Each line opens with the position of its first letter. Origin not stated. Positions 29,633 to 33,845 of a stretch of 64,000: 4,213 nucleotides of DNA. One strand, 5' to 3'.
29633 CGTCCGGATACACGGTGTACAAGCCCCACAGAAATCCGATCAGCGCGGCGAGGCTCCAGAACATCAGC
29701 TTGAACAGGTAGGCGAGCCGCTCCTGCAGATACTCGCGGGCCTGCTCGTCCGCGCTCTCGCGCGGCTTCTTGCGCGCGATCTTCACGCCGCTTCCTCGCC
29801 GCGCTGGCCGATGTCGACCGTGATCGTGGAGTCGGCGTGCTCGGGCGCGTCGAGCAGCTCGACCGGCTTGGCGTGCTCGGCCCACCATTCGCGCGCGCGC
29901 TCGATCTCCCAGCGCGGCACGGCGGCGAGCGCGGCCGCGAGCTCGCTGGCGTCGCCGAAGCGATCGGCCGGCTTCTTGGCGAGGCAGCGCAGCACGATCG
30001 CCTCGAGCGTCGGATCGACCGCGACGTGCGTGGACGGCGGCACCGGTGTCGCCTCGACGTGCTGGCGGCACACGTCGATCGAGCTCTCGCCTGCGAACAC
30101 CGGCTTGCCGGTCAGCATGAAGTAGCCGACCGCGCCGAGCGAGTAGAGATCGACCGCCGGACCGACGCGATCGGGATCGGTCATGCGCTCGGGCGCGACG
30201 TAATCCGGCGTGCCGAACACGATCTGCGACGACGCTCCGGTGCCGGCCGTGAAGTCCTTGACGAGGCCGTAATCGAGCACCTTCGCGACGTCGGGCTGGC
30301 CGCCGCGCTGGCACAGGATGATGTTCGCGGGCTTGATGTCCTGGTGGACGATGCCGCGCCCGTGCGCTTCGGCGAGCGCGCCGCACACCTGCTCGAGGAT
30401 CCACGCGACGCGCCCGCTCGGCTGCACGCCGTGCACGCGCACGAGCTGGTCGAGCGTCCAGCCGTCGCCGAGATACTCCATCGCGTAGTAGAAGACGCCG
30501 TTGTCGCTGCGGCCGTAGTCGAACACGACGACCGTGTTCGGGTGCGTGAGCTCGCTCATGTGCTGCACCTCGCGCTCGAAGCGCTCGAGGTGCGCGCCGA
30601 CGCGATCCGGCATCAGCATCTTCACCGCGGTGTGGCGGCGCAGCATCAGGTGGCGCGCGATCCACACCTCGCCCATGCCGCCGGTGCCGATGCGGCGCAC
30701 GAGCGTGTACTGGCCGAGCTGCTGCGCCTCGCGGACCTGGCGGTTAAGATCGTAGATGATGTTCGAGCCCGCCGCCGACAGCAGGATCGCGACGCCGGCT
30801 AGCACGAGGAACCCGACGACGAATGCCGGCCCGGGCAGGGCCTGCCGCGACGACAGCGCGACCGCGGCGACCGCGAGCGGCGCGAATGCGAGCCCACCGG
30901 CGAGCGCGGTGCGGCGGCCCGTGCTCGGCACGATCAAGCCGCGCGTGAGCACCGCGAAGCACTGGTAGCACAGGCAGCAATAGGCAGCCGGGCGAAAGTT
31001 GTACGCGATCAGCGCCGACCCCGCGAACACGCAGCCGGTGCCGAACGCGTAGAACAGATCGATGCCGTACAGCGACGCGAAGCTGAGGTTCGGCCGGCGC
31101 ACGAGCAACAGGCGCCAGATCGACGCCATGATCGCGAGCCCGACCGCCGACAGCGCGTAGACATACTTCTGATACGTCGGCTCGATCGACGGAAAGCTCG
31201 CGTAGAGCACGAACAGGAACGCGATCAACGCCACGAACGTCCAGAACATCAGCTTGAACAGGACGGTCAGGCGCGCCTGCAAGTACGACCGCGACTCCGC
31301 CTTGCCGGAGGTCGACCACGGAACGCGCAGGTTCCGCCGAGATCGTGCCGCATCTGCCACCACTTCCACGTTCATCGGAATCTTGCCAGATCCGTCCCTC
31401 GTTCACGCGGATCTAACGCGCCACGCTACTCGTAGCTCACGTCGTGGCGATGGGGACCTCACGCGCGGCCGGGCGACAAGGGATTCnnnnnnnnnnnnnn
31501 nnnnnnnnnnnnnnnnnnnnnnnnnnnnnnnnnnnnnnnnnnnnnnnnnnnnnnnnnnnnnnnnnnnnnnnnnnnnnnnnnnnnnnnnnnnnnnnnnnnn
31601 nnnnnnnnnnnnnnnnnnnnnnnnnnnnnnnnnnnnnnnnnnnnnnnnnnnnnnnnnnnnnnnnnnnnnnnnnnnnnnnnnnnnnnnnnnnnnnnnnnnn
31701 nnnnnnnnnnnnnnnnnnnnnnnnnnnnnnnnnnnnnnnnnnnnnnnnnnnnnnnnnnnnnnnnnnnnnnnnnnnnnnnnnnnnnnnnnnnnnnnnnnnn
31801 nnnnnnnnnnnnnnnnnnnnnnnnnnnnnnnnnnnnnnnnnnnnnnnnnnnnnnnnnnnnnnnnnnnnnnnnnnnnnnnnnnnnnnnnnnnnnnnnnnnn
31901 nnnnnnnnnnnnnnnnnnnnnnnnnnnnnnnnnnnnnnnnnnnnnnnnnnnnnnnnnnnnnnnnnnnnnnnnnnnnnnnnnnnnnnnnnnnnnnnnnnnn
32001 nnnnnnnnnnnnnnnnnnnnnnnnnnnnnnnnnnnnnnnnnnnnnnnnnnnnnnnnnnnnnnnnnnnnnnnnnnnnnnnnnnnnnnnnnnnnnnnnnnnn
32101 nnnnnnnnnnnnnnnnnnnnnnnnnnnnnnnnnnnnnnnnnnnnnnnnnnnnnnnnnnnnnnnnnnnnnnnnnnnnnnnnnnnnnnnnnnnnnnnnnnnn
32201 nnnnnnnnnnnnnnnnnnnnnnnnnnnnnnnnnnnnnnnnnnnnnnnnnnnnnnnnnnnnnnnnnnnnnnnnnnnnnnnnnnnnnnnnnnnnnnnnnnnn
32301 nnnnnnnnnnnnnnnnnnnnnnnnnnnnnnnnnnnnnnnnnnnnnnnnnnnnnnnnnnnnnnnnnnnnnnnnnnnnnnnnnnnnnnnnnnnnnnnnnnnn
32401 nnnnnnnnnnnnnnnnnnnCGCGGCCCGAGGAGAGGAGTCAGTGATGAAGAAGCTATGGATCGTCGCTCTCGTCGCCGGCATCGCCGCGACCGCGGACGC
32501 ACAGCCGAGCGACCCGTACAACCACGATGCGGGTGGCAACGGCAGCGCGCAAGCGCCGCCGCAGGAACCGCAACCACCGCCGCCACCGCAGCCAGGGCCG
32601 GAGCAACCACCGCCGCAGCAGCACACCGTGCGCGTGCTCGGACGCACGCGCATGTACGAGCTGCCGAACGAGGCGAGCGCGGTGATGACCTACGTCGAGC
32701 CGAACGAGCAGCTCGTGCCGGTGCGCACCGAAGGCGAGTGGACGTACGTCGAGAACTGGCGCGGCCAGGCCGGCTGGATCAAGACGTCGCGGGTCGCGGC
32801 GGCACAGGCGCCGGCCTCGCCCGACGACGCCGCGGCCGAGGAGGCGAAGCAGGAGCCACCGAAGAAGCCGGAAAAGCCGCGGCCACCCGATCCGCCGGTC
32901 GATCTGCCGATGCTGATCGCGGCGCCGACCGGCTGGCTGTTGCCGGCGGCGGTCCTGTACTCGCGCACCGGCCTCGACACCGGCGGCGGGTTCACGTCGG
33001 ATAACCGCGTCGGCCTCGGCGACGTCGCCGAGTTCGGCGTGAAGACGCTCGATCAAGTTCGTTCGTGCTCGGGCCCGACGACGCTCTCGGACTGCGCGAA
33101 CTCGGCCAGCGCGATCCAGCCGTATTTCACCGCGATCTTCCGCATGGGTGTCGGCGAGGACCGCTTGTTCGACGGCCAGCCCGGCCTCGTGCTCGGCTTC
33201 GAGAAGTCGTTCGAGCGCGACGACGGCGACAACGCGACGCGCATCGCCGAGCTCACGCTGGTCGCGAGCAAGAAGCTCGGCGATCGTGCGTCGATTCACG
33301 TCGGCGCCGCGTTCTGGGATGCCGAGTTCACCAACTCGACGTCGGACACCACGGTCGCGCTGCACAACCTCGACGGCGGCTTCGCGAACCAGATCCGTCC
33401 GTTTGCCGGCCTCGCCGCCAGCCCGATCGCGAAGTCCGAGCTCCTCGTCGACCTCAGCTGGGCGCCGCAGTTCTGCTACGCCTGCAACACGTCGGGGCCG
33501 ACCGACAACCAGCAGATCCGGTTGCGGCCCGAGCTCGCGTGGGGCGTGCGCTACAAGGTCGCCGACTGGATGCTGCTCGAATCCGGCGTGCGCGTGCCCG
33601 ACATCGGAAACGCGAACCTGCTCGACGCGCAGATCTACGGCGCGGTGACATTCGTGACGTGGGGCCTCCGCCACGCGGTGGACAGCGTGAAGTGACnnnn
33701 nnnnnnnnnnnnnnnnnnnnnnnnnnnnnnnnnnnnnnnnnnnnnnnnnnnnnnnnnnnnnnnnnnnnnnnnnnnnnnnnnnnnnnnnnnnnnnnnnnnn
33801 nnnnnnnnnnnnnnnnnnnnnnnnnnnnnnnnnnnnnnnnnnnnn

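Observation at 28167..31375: Tandem, translationally coupled Ser/Thr kinase paralogues with inverted architecture (six-helix membrane domain BEFORE the kinase), one RD and one non-RD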

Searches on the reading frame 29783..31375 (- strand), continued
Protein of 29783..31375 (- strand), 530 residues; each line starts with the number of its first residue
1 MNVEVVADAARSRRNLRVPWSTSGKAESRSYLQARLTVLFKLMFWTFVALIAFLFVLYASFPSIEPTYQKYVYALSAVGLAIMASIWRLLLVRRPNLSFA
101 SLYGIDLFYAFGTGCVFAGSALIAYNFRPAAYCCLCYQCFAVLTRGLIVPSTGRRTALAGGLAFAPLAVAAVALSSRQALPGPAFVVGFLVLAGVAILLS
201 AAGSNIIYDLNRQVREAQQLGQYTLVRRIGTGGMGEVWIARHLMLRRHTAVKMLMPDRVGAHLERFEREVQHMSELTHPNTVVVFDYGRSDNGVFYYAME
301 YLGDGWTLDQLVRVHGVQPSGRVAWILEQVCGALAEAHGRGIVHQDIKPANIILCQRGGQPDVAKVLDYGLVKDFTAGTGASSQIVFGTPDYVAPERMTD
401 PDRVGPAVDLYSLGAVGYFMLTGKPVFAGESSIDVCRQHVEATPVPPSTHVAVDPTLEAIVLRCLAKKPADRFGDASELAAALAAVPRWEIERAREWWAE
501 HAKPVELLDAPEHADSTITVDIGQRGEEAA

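Call 38: find_encoding_contigs(protein=P0264, flank=4000, max_places=3)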
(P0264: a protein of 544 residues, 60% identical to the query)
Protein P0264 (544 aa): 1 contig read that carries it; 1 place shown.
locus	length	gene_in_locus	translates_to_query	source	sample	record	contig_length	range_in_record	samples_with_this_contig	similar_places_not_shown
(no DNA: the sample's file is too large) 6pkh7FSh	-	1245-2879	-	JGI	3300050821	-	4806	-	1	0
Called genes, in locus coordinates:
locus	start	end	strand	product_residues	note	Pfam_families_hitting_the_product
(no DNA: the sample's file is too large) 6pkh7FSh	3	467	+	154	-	?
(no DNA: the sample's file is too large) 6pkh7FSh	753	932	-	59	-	-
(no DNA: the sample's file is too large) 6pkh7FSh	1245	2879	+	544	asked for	PF00069:Pkinase, PF07714:PK_Tyr_Ser-Thr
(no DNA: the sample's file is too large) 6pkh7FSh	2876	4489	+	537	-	PF00069:Pkinase, PF01636:APH (faint), PF07714:PK_Tyr_Ser-Thr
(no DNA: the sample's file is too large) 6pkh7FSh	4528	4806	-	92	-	?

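Call 39: find_encoding_contigs(protein=P0238, flank=4000, max_places=3)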
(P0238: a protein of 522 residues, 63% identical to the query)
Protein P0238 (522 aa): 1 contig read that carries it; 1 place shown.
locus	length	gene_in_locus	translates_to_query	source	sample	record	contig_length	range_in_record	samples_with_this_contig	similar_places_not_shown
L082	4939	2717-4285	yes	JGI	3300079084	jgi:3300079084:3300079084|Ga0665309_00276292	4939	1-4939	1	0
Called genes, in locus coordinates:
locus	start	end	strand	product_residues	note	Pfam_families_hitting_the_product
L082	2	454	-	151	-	?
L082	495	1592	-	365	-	-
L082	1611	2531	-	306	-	-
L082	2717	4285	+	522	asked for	PF00069:Pkinase, PF07714:PK_Tyr_Ser-Thr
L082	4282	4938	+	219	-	?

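Call 40: find_encoding_contigs(protein=P0159, flank=4000, max_places=3)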
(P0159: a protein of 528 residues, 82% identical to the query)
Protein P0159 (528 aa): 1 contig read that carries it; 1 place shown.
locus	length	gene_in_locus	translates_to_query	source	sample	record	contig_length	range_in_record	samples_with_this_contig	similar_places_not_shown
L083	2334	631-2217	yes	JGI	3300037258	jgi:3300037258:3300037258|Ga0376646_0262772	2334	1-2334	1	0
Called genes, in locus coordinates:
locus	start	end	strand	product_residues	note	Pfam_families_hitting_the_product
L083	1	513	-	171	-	?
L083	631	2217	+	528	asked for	PF00069:Pkinase, PF07714:PK_Tyr_Ser-Thr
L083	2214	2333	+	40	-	?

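Call 55: predict_structure(alignment_id=A4)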
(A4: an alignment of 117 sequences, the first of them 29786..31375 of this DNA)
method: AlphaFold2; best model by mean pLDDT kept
length: 530 residues; sequences in the alignment: 117
mean_pLDDT: 87.3   pTM: 0.75
mean pLDDT of the five models: 87.3, 85.6, 85.5, 85.5, 85.3
residues with pLDDT >= 90: 360; 70-90: 97; 50-70: 28; < 50: 45
segments of 3 or more residues with pLDDT < 50: 1-22, 373-384, 506-509, 524-526, 528-530
pLDDT, mean of each block of 10 residues (from residue 1): 41 42 71 96 98 97 96 98 98 95 98 98 95 95 97 96 98 95 96 97 93 76 85 84 82 86 86 92 90 88 90 96 98 95 90 91 85 46 59 92 91 98 97 94 98 98 98 98 96 93 59 60 49
secondary structure, 60 per line:
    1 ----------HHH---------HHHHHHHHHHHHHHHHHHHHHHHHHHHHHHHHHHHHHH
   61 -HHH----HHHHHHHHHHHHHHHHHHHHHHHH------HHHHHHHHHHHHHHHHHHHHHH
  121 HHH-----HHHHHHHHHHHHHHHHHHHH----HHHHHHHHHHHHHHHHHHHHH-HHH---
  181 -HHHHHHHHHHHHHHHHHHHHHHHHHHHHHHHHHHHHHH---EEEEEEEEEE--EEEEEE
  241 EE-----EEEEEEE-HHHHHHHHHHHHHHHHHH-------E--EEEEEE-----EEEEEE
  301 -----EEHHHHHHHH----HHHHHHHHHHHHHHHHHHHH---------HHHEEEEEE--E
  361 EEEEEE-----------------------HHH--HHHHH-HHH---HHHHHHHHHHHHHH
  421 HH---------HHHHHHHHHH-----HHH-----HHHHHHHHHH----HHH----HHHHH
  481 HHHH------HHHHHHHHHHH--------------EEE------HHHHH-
elements in order: H23-60 H69-92 H99-123 H129-148 H153-173 H182-219 E223-232 E235-242 E248-254 H256-273 E284-289 E295-300 H308-315 H320-339 E352-357 E360-366 H395-399 H407-422 H432-441 H455-464 H476-484 H491-501 E516-518 H525-529

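Call 60: fold_search(model_id=the predicted structure, library=pdb)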
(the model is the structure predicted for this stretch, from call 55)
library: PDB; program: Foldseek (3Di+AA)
matches with E <= 10: 2000; with E <= 0.001: 2000
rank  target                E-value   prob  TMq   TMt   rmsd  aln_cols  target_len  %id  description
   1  5u94                  6.0e-19  1.00  0.44  0.86   3.6       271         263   38  Crystal structure of the Mycobacterium tuberculosis PASTA kinase PknB in complex with the potential theraputic kinase in (released 2017-12-20)
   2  6b2p                  1.6e-18  1.00  0.44  0.89   2.0       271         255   36  Dual Inhibition of the Essential Protein Kinases A and B in Mycobacterium tuberculosis (released 2018-02-14)
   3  6i2p_A                1.6e-18  1.00  0.43  0.80   4.5       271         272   39  Crystal structure of the Mycobacterium tuberculosis PknB kinase domain (L33E mutant) in complex with its substrate Gar (released 2019-05-22)
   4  3oro                  2.8e-18  1.00  0.43  0.80   9.8       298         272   36  Mycobacterium tuberculosis PknB kinase domain L33D mutant (crystal form 4) (released 2010-12-15)
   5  3ori_A                2.9e-18  1.00  0.43  0.83   9.9       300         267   34  Mycobacterium tuberculosis PknB kinase domain L33D mutant (crystal form 1) (released 2010-12-15)
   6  3orm                  3.2e-18  1.00  0.43  0.83   3.9       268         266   37  Mycobacterium tuberculosis PknB kinase domain D76A mutant (released 2010-12-15)
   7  1o6y                  4.0e-18  1.00  0.44  0.87   3.0       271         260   37  Catalytic domain of PknB kinase from Mycobacterium tuberculosis (released 2003-01-30)
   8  3f69_A                5.6e-18  1.00  0.43  0.81   9.7       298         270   34  Crystal structure of the Mycobacterium tuberculosis PknB mutant kinase domain in complex with KT5720 (released 2008-12-02)
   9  6i2p_B                5.8e-18  1.00  0.42  0.81   4.3       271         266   38  Crystal structure of the Mycobacterium tuberculosis PknB kinase domain (L33E mutant) in complex with its substrate Gar (released 2019-05-22)
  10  3ork                  7.0e-18  1.00  0.42  0.78  11.0       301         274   34  Mycobacterium tuberculosis PknB kinase domain L33D mutant (crystal form 2) (released 2010-12-15)
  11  3orp                  1.6e-17  1.00  0.42  0.78   9.7       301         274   34  Mycobacterium tuberculosis PknB kinase domain L33D mutant (crystal form 5) (released 2010-12-15)
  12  3orl                  2.2e-17  1.00  0.40  0.77   4.7       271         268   35  Mycobacterium tuberculosis PknB kinase domain L33D mutant (crystal form 3) (released 2010-12-15)
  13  3f61                  2.6e-17  1.00  0.42  0.79  10.6       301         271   34  Crystal Structure of M. tuberculosis PknB Leu33Asp/Val222Asp double mutant in complex with ADP (released 2008-12-02)
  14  4ow8                  1.7e-16  1.00  0.45  0.85   3.5       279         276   35  Crystal structure of kinase domain of PknA from Mtb (released 2015-02-04)
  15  6b2q_C                6.5e-16  1.00  0.43  0.85   3.9       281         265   33  Dual Inhibition of the Essential Protein Kinases A and B in Mycobacterium tuberculosis (released 2018-02-14)
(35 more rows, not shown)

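Call 69: search_protein_families(library=pfam, proteins=[L033:5638-8283:-], max_evalue=0.01)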
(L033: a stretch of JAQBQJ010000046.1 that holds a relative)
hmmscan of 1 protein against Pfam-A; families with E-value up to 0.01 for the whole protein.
L033:5638-8283:- (882 aa): 0 families

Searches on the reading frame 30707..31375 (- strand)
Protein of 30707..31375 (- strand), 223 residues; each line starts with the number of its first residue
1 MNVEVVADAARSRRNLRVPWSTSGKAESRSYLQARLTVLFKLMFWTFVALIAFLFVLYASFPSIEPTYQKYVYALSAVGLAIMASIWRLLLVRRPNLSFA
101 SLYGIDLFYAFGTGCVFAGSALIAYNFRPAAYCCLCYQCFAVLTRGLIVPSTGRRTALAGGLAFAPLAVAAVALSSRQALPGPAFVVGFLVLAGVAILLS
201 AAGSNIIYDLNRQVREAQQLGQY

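Call 12: find_homologous_proteins(query=A1, max_evalue=0.001)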
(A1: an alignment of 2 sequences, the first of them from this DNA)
Query A1 (2 sequences) (223 aa, profile of the alignment): 8 proteins with E <= 0.001 among 8000 candidates.
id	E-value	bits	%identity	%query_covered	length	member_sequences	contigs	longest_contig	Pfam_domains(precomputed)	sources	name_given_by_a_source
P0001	5.2e-62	227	49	91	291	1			PF00069.32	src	-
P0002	2.0e-56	209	44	86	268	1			PF00069.32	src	-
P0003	3.5e-47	179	44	67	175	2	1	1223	-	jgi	jgi:hypothetical protein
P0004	1.6e-45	174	49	73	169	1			-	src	-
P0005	9.0e-44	168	46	83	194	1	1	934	-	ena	-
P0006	3.2e-42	163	66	55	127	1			-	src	-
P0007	8.7e-40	155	43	73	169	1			-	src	-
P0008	5.0e-38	149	43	59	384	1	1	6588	PF07714.24,PF00069.32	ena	-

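Call 29: search_protein_representatives(alignment_id=A2)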
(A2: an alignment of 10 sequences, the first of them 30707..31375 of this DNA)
Query: 10 sequences, 288 profile positions. Proteins with E-value up to 0.001 (for the whole library): 294989; up to 1e-10: 7153; up to 1e-30: 651. The best 150 are listed.
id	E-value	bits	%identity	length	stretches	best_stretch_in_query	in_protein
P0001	1.1e-136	470.9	-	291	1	5-281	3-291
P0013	3.1e-119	413.7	-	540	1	12-288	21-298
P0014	3.1e-116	403.8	-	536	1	1-288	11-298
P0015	1.2e-113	395.4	-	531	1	4-288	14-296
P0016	2.9e-109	381.0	-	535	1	5-288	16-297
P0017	1.1e-106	372.5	-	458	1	15-288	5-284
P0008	3.4e-106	370.9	-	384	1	82-288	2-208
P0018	2.8e-104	364.6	-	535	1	3-288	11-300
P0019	1.2e-103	362.5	-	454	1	4-288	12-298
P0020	1.1e-102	359.3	-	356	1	6-288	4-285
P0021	9.9e-100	349.7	-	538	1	9-288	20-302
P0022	2.2e-99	348.5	-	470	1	10-288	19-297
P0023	5.2e-99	347.3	-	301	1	11-287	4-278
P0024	2.6e-97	341.7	-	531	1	12-237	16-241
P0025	5.3e-96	337.4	-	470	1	9-288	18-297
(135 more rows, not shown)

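Call 54: search_solved_structures(query=A1, max_evalue=10)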
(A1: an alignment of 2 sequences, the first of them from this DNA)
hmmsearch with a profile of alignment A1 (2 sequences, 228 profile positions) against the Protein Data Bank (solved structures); distinct sequences matched with E-value up to 10: 0.

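Call 64: predict_structure(alignment_id=A5)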
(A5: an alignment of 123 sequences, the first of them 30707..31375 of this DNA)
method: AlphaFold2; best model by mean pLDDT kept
length: 223 residues; sequences in the alignment: 123
mean_pLDDT: 92.0   pTM: 0.83
mean pLDDT of the five models: 92.0, 91.7, 91.5, 91.1, 91.1
residues with pLDDT >= 90: 194; 70-90: 9; 50-70: 18; < 50: 2
segments of 3 or more residues with pLDDT < 50: none
pLDDT, mean of each block of 10 residues (from residue 1): 64 53 83 96 97 97 97 98 98 96 97 98 96 96 96 96 98 96 97 98 95 91 72
secondary structure, 60 per line:
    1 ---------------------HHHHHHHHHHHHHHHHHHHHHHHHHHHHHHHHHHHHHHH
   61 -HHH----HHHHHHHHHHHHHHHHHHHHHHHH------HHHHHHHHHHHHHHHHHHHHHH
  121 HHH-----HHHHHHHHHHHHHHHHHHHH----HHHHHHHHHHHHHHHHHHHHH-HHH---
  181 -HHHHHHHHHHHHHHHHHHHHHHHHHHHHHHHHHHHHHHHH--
elements in order: H22-60 H69-92 H99-123 H129-148 H153-173 H182-221

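Call 66: fold_search(model_id=the predicted structure, library=pdb)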
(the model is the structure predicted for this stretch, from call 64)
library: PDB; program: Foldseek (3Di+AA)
matches with E <= 10: 133; with E <= 0.001: 0
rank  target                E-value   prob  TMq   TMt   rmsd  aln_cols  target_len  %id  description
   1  5j5l                  6.1e-01  0.57  0.29  0.39  14.6       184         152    8  CRYSTAL STRUCTURE OF AFMP4P IN COMPLEX WITH ARACHIDONIC ACID (released 2017-04-05)
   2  7vg4_A                6.3e-01  0.15  0.21  0.23  19.2       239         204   15  10,5-methenyltetrahydrofolate cyclohydrolase from Methylobacterium extorquens AM1 strain (released 2022-07-06)
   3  8buz_A                7.3e-01  0.91  0.50  0.16   6.5       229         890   15  Structure of Adenylyl cyclase 8 bound to stimulatory G-protein, Ca2+/Calmodulin, Forskolin and MANT-GTP (released 2023-12-13)
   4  7vg4_D                9.6e-01  0.14  0.21  0.22  16.7       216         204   15  10,5-methenyltetrahydrofolate cyclohydrolase from Methylobacterium extorquens AM1 strain (released 2022-07-06)
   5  3p6a_A                1.1e+00  0.18  0.25  0.18  20.9       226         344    9  Crystal Structure of the DH/PH domains of p115-RhoGEF (R399E mutant) (released 2011-01-05)
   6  9kpz_D                1.2e+00  0.09  0.18  0.18  25.4       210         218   15  Structure of TolQRA complex at pH 5.4 from E.coli (released 2026-03-04)
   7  7ahd_B                1.2e+00  0.08  0.17  0.14  22.4       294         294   14  OpuA (E190Q) occluded (released 2020-11-25)
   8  5j5k                  1.3e+00  0.14  0.17  0.24  15.5       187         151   10  CRYSTAL STRUCTURE OF AFMP4P IN COMPLEX WITH PALMITIC ACID (released 2017-04-05)
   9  9ddn_E                1.3e+00  0.10  0.20  0.20  26.4       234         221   14  E. coli TolAQR conformation II (released 2025-07-09)
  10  8ce1_B                1.4e+00  0.18  0.28  0.28  14.1       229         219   17  Cytochrome c maturation complex CcmABCD (released 2023-09-06)
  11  9k49_D                1.5e+00  0.12  0.22  0.22  24.9       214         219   15  Cryo-EM structure of inner membrane TolQRA complex in CYMAL-6-Neopentyl Glycol detergent micelles (released 2025-07-09)
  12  8odt_A                1.5e+00  0.06  0.16  0.15  25.5       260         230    9  Structure of TolQR complex from E.coli (released 2023-11-01)
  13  5n6r_MODEL_1_A        1.6e+00  0.21  0.31  0.32  17.9       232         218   10  Solution structure of the Dbl-homology domain of Bcr-Abl (released 2017-12-27)
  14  8i6q_C                1.8e+00  0.08  0.18  0.20  20.2       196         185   16  Cryo-EM structure of Pseudomonas aeruginosa FtsE(WT)X complex in peptidisc (released 2023-06-07)
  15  9kpz_B                1.8e+00  0.06  0.16  0.16  24.8       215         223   14  Structure of TolQRA complex at pH 5.4 from E.coli (released 2026-03-04)
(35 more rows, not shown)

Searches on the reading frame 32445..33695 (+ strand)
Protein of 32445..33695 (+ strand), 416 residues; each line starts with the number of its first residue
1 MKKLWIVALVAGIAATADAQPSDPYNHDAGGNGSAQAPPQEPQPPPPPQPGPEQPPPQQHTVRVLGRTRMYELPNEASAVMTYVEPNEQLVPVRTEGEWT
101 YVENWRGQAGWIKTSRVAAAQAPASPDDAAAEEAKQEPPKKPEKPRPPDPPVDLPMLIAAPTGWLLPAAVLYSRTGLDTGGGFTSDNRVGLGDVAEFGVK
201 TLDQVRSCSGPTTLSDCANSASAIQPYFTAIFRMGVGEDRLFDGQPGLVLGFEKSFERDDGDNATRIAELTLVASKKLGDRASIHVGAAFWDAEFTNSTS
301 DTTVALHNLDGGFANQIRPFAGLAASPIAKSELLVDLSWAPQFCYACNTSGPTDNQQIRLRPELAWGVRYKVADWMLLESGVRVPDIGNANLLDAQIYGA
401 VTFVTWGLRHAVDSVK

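Call 33: search_protein_families(library=pfam, proteins=[window:32445-33695:+], max_evalue=0.01)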
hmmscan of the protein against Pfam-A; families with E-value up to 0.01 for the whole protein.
window:32445-33695:+ (416 aa): 1 family
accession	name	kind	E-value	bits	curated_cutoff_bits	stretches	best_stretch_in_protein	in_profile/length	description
PF06347.19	SH3_4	-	0.0016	18.6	24.1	1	69-117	6-54/56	Bacterial SH3 domain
